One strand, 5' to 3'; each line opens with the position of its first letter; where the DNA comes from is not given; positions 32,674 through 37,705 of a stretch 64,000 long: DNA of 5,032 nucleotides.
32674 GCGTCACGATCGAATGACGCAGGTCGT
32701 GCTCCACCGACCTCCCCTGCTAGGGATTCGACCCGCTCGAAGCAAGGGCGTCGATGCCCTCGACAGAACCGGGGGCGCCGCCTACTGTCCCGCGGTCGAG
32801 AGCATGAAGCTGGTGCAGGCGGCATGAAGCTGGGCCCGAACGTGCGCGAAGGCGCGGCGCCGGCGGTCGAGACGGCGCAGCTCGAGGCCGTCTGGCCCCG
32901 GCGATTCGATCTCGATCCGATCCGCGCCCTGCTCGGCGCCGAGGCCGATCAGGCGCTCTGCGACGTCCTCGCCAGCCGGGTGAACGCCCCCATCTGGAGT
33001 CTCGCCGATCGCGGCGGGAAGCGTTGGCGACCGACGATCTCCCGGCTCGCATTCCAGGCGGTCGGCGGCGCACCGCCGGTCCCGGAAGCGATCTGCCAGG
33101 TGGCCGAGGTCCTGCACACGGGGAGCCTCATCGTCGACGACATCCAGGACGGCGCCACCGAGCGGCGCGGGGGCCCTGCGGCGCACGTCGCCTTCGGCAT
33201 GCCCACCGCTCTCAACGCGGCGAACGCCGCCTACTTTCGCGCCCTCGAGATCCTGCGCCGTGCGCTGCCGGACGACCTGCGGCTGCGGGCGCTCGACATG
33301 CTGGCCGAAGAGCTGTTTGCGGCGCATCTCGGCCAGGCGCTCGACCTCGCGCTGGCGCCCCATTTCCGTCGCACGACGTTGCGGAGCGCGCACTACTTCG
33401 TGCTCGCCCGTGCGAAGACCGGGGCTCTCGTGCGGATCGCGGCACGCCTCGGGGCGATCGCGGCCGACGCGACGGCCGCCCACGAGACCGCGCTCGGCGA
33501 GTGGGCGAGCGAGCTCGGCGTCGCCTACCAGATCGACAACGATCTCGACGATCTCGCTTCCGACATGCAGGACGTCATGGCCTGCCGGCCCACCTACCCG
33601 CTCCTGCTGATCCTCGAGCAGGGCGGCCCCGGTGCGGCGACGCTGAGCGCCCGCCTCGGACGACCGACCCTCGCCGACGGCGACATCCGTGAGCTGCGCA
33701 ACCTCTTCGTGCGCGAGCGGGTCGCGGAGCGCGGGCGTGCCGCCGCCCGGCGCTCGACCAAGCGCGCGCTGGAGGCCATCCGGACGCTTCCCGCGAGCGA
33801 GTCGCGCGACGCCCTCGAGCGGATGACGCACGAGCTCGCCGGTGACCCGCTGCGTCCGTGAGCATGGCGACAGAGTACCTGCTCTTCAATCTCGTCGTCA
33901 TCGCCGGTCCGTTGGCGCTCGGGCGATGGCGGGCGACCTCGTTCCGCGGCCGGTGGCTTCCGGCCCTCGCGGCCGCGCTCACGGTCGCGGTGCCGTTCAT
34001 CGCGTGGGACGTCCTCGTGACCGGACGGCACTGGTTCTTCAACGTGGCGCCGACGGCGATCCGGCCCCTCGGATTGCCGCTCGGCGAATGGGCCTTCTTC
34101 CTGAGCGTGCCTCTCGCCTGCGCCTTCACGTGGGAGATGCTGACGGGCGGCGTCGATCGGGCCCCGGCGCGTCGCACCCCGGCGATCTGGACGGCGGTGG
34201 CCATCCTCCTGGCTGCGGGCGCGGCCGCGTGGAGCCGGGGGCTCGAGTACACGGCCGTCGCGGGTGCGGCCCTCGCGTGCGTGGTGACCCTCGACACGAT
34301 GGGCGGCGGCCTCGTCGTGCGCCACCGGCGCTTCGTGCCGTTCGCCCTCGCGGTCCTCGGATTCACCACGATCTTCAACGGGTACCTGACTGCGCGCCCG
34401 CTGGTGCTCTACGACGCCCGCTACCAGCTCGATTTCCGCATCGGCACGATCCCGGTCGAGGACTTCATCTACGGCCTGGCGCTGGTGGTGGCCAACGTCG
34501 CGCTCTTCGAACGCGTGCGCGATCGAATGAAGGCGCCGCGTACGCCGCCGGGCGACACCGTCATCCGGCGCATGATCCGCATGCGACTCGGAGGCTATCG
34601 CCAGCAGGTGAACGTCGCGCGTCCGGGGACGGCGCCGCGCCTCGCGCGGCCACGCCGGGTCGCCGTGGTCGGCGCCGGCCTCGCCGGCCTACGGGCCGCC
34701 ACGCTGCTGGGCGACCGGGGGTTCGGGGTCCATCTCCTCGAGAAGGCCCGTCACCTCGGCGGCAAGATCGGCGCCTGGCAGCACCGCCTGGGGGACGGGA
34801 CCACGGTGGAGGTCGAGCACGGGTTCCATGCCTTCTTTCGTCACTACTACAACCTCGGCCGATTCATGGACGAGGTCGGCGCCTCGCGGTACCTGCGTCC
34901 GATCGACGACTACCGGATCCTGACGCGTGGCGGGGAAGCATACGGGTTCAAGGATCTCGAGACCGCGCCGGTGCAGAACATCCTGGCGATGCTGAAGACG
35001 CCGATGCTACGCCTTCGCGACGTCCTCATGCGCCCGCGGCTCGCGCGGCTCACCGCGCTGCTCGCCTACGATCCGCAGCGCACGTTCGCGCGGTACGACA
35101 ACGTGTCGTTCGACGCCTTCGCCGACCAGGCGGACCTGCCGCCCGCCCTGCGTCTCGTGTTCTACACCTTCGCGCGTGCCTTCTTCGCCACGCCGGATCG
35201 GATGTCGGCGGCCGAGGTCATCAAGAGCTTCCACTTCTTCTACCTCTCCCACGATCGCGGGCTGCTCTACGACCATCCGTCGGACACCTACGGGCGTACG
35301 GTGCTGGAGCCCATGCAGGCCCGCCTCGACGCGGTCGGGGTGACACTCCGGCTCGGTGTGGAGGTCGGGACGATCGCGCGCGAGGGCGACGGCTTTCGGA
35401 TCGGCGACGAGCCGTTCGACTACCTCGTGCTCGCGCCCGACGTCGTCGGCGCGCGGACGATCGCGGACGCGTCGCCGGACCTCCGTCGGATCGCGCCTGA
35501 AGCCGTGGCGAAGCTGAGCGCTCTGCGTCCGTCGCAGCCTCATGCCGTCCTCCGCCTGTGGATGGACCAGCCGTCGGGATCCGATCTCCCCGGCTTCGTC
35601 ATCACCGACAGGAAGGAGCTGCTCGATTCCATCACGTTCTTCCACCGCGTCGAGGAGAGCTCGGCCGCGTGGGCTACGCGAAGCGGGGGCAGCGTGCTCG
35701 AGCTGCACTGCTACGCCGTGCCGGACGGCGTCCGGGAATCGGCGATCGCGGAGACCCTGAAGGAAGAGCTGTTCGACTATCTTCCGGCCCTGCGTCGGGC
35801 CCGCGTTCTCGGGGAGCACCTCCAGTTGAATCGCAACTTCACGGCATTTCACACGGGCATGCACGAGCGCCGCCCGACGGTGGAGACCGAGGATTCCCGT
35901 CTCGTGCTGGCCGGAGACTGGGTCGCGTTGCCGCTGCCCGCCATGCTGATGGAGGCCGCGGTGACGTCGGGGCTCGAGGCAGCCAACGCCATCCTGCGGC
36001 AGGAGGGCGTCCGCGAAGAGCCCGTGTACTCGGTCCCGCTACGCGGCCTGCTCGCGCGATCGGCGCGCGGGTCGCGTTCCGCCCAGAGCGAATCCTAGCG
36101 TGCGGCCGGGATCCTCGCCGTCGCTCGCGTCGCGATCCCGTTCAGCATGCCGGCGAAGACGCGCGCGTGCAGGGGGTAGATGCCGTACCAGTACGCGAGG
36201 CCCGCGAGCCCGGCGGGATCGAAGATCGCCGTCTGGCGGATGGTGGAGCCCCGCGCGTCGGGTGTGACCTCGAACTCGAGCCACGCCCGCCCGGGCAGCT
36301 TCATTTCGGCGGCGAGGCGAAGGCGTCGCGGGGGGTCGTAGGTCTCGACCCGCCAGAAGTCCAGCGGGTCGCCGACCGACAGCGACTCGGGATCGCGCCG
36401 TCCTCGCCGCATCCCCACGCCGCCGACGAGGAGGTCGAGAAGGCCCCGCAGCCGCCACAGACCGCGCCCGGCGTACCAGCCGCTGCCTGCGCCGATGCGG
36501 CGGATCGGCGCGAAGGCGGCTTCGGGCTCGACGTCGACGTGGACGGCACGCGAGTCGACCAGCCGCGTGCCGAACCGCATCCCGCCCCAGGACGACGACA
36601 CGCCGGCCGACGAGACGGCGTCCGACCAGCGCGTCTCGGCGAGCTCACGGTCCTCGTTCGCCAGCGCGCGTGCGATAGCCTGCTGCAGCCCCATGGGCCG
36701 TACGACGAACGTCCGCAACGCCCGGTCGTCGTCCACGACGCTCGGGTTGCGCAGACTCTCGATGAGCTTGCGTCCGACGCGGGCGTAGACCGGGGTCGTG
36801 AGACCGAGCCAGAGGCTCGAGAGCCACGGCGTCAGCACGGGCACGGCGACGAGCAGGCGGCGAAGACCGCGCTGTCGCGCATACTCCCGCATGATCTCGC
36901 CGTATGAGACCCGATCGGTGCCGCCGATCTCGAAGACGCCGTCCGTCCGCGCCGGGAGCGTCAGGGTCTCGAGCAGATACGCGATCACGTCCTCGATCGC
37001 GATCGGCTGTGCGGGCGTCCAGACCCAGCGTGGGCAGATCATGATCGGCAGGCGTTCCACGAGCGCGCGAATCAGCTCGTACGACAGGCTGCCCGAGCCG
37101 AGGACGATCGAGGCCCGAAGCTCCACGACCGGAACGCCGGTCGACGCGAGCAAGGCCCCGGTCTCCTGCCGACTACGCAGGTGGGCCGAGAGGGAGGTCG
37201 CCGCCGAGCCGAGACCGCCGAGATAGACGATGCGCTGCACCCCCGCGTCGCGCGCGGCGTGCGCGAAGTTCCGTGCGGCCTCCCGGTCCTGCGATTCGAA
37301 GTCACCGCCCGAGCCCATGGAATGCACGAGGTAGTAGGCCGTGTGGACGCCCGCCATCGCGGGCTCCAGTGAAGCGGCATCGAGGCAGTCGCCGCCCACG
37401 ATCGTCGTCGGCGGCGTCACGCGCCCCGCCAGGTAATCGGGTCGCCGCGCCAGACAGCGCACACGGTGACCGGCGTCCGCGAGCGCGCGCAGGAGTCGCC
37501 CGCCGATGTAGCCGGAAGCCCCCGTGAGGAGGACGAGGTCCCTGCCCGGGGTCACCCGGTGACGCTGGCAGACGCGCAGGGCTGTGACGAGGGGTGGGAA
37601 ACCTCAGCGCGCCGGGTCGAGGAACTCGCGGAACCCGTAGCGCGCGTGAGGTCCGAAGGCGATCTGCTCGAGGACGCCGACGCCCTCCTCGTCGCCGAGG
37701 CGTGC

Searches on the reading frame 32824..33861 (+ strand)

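Call 58: search_protein_families(library=pfam, proteins=[window:32824-33861:+], max_evalue=0.001)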
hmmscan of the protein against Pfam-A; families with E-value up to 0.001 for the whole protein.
window:32824-33861:+ (345 aa): 1 family
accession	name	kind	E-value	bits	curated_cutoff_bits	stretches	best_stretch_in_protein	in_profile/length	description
PF00348.22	polyprenyl_synt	-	4.5e-43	147.7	27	1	53-291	4-247/251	Polyprenyl synthetase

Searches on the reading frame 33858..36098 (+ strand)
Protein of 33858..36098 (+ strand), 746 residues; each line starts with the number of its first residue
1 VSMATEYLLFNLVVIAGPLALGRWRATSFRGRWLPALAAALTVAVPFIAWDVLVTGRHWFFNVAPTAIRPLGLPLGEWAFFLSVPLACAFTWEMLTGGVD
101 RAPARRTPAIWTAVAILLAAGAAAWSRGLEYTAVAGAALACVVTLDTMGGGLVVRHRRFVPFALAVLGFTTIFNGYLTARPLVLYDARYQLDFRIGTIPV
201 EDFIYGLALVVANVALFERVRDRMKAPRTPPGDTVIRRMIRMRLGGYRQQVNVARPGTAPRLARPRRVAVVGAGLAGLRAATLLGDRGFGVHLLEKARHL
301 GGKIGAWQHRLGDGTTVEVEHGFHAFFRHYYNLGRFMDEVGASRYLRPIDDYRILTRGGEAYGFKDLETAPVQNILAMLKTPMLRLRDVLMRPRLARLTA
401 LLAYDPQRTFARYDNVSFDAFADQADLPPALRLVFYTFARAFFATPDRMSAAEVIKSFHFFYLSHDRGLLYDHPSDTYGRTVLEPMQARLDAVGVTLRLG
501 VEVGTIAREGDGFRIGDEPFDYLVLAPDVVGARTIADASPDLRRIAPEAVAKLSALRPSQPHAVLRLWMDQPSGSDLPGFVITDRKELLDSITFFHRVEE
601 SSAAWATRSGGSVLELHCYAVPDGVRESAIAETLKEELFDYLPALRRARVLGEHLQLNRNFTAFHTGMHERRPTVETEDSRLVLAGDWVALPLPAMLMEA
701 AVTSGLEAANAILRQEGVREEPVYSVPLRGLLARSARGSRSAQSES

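Call 58: search_protein_families(library=pfam, proteins=[window:33858-36098:+], max_evalue=0.001)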
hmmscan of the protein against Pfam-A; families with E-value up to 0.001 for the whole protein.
window:33858-36098:+ (746 aa): 9 families
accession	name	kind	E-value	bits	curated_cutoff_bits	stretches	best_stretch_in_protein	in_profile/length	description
PF01593.30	Amino_oxidase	-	4.7e-28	99.1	19.8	1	275-713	1-443/443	Flavin containing amine oxidoreductase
PF18916.5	Lycopene_cyc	-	1.2e-20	74.3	27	2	131-219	4-91/92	Lycopene cyclase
PF13450.12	NAD_binding_8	-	3e-13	50.3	21.9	1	270-339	1-67/68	NAD(P)-binding Rossmann-like domain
PF03486.20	HI0933_like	-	2.1e-05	24.6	50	1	267-305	2-40/244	HI0933-like protein Rossmann domain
PF00890.30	FAD_binding_2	-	0.00027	20.7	20.4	1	268-304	2-38/414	FAD binding domain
PF01266.30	DAO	-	0.00028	21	27.9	0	267-547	1-223/353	FAD dependent oxidoreductase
PF01494.25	FAD_binding_3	-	0.00038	20.2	22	1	268-298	4-34/349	FAD binding domain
PF12831.13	FAD_oxidored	-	0.00062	19.6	27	0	268-304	2-38/416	FAD dependent oxidoreductase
PF07992.20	Pyr_redox_2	-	0.00085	19.3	26.1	0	267-299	2-176/291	Pyridine nucleotide-disulphide oxidoreductase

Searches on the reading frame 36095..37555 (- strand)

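Call 57: search_protein_families(library=pfam, proteins=[window:36095-37555:-], max_evalue=0.001)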
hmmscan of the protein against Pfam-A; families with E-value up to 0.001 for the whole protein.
window:36095-37555:- (486 aa): 4 families
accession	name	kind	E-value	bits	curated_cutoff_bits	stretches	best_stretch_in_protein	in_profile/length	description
PF11066.14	DUF2867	-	1e-35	123.5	27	1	329-470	4-142/142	Protein of unknown function (DUF2867)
PF13460.12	NAD_binding_10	-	3e-16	60.2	27.2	1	12-120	1-104/184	NAD(P)H-binding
PF05368.20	NmrA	-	9.7e-13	48.8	27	1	6-111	3-104/298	NmrA-like family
PF01370.27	Epimerase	-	6.5e-11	42.5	20.9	1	8-113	1-114/240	NAD dependent epimerase/dehydratase family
